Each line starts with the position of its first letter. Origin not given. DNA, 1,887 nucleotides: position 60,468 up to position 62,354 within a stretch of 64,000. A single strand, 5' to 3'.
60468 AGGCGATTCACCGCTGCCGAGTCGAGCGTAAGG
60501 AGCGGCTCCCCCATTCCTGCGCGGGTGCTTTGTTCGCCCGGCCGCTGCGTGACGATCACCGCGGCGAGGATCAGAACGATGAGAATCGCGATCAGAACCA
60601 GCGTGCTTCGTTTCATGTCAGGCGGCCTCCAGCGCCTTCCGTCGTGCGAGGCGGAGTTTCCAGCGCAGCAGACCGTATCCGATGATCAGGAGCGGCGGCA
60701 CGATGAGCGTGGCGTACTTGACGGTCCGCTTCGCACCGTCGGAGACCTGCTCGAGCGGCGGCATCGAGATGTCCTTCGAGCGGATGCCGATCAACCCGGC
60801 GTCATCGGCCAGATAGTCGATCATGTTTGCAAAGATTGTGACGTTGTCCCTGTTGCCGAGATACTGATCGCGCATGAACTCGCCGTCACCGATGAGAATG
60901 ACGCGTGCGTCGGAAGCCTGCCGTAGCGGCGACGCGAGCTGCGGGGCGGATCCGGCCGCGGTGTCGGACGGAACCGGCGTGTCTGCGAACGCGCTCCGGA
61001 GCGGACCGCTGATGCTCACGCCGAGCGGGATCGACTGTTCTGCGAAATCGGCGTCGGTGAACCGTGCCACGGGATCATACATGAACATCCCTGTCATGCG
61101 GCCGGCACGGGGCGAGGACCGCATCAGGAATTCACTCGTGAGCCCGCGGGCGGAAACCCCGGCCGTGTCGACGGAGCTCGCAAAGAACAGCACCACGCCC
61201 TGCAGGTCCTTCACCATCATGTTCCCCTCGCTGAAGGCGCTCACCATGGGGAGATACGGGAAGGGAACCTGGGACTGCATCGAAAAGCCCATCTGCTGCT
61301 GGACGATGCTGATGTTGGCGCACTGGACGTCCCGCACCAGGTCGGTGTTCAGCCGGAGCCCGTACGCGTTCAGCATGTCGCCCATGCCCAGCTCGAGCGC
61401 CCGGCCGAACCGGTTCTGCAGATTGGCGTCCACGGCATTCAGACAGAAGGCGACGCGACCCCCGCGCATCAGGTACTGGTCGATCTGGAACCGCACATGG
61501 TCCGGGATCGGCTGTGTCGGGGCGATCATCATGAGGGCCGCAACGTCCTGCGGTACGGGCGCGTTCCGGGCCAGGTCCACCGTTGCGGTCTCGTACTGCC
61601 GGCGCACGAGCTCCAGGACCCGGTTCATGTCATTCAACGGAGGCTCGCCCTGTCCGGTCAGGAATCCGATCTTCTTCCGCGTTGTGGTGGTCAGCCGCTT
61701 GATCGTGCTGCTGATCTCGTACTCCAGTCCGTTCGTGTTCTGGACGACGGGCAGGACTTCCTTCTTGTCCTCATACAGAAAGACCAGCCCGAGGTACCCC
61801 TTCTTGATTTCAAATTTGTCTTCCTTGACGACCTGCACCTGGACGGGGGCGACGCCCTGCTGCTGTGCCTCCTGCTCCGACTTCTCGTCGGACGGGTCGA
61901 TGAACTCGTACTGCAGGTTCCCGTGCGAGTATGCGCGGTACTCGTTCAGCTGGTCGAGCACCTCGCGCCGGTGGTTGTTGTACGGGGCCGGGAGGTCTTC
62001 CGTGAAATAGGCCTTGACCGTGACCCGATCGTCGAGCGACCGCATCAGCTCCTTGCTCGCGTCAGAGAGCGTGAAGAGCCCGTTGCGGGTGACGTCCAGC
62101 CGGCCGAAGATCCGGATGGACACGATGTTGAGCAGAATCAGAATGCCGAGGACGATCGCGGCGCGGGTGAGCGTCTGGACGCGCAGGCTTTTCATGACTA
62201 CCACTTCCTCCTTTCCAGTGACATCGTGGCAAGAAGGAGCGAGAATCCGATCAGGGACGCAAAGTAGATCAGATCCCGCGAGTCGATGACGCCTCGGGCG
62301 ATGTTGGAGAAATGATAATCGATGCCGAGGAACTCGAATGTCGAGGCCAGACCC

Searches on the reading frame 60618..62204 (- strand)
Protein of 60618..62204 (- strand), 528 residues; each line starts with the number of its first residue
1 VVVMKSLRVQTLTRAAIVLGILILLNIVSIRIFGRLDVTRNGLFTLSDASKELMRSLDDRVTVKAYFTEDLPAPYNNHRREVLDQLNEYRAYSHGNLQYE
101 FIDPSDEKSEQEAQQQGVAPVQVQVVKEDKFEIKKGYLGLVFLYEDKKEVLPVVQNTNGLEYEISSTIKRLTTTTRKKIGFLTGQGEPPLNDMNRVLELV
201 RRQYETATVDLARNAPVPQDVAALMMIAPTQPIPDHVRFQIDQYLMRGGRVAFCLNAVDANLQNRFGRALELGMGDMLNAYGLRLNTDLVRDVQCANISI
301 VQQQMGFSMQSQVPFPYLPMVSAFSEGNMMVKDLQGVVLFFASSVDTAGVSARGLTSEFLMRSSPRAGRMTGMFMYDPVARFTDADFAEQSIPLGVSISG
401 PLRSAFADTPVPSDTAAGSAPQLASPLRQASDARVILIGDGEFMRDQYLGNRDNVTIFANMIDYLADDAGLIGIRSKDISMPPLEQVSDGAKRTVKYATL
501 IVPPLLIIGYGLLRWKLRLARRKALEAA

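Call 79: search_protein_families(library=pfam, proteins=[window:60618-62204:-], max_evalue=0.00001)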
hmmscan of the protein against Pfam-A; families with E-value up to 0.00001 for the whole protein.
window:60618-62204:- (528 aa): 2 families
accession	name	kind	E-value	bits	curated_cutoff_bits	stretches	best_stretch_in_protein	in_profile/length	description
PF09822.16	ABC_transp_aux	-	8.1e-58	196.4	34.7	1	176-460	1-281/288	ABC-type uncharacterized transport system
PF23357.1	DUF7088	-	5.6e-29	100.8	27.8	1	41-142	2-104/105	Domain of unknown function (DUF7088)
